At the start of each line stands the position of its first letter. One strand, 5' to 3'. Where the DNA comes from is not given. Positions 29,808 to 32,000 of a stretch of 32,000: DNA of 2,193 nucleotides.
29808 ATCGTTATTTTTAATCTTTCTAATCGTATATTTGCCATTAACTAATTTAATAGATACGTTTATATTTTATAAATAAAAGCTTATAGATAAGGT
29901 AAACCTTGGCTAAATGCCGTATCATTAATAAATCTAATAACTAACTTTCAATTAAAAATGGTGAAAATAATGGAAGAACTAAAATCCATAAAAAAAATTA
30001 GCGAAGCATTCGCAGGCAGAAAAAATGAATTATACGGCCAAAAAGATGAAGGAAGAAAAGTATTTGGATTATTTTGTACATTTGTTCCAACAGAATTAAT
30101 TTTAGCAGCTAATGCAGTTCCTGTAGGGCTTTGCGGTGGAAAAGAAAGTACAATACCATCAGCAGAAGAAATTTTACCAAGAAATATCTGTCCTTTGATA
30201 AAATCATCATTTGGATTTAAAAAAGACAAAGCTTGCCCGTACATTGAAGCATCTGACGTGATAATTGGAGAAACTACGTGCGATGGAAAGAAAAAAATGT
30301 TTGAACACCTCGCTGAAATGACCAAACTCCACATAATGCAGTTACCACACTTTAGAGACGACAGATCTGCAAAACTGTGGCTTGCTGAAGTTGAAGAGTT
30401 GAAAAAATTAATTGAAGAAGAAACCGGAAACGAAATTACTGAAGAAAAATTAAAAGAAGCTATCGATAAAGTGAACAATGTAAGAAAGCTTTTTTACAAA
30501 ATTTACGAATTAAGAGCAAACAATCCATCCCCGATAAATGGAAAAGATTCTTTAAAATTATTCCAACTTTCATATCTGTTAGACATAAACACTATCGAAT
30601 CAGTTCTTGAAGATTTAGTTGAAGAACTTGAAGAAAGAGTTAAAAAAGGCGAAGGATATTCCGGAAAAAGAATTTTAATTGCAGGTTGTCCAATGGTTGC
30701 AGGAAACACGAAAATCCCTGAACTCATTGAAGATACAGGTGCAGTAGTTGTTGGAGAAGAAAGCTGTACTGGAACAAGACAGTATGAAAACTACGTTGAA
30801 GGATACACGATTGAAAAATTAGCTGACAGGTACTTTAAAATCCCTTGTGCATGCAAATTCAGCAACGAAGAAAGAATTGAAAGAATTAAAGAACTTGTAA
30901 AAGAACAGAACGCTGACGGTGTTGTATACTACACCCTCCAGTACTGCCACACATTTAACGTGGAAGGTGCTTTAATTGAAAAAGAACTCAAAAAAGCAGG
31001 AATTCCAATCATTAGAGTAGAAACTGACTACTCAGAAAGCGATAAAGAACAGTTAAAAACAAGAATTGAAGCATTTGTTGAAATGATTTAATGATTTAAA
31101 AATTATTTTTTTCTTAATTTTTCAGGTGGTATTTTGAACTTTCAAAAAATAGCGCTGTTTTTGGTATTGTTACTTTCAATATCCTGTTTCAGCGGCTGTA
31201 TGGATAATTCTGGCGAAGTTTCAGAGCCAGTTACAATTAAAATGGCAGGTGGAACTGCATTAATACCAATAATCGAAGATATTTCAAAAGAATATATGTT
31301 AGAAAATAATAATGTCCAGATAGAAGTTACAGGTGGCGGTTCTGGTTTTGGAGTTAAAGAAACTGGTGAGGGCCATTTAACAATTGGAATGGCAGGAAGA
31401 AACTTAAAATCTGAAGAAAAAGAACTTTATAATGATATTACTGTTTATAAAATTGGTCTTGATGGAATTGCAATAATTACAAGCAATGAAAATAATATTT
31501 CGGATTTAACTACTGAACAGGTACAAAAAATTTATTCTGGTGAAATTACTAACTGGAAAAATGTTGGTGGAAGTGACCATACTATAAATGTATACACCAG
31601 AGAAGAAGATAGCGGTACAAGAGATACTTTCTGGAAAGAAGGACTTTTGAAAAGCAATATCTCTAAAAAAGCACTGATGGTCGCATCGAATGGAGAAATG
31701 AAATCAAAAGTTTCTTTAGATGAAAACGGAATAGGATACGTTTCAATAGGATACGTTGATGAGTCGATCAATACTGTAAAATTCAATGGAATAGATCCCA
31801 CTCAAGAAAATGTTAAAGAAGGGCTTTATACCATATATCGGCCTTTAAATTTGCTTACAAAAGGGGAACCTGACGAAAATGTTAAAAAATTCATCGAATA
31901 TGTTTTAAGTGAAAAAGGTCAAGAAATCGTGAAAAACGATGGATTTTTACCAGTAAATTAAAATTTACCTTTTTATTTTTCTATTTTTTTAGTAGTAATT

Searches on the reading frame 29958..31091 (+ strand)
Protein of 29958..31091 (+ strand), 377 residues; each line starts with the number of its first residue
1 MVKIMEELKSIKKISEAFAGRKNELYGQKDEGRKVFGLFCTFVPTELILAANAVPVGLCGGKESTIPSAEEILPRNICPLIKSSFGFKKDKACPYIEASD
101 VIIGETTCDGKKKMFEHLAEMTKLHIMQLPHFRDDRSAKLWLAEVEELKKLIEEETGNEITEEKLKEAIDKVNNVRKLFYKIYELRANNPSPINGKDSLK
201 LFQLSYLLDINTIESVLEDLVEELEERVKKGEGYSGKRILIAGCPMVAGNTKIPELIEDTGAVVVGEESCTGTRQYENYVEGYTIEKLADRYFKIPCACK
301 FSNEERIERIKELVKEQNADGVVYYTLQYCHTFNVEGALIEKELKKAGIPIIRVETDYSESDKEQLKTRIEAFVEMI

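Call 17: search_protein_families(library=ncbifam, proteins=[window:29958-31091:+], max_evalue=0.01)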
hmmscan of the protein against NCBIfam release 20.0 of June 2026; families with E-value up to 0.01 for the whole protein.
window:29958-31091:+ (377 aa): 8 families
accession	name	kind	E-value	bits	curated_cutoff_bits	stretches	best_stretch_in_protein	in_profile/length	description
NF040772.1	double_cubane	equivalog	3.4e-146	487.1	350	1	23-377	10-372/372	double-cubane-cluster-containing anaerobic reductase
NF052456.1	HyiscapDhHadC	equivalog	1.1e-41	143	700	1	28-377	23-372/372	(R)-2-hydroxyisocaproyl-CoA dehydratase subunit beta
TIGR03190.1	benz_CoA_bzdN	equivalog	3.2e-24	85.4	453.8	1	32-376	26-370/377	benzoyl-CoA reductase, bzd-type, subunit N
TIGR02263.1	benz_CoA_red_C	equivalog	1.1e-23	83.8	421.15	1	28-360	25-361/380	benzoyl-CoA reductase subunit C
TIGR02260.1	benz_CoA_red_B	equivalog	2.7e-08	32.9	486.55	1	13-377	10-413/413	benzoyl-CoA reductase subunit B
TIGR03191.1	benz_CoA_bzdO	equivalog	1.9e-07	30.6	448.6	1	98-233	111-253/430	benzoyl-CoA reductase, bzd-type, subunit O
NF004910.0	PRK06266.1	equivalog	0.00061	19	180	1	156-193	40-78/185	transcription initiation factor E subunit alpha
TIGR00373.1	TIGR00373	equivalog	0.0091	15.5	149.5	0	157-217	26-86/162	transcription factor E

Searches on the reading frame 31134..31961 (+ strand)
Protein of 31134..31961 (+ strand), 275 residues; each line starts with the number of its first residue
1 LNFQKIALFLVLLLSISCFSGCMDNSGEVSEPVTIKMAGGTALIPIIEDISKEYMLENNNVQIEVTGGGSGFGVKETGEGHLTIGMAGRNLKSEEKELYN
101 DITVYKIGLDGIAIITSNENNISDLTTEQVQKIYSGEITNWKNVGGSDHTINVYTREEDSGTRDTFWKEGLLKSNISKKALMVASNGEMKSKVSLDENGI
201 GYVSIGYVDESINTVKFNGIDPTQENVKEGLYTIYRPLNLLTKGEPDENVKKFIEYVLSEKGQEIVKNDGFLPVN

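Call 17: search_protein_families(library=ncbifam, proteins=[window:31134-31961:+], max_evalue=0.01)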
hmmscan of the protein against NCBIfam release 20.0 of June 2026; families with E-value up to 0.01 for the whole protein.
window:31134-31961:+ (275 aa): 6 families
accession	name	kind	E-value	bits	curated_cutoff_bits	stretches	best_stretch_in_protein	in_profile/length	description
TIGR02136.1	ptsS_2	subfamily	8.2e-68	228.7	206.6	1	25-273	32-294/295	phosphate ABC transporter substrate-binding protein PstS family protein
TIGR04505.1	PtsS_plasma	equivalog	5.8e-12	45.7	175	1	113-214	158-270/334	phosphate ABC transporter substrate-binding protein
TIGR00975.1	3a0107s03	equivalog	2.4e-09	36.7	205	1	35-143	1-114/315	phosphate ABC transporter substrate-binding protein PstS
NF003196.0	PRK04168.1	equivalog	3.6e-06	26.1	355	1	4-75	5-74/338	tungstate ABC transporter substrate-binding protein WtpA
NF040786.1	LysR_Sec_metab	equivalog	0.00017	20.7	250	1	49-236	108-278/298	selenium metabolism-associated LysR family transcriptional regulator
TIGR01256.1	modA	equivalog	0.0097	15.8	62.5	0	223-268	169-215/217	molybdate ABC transporter substrate-binding protein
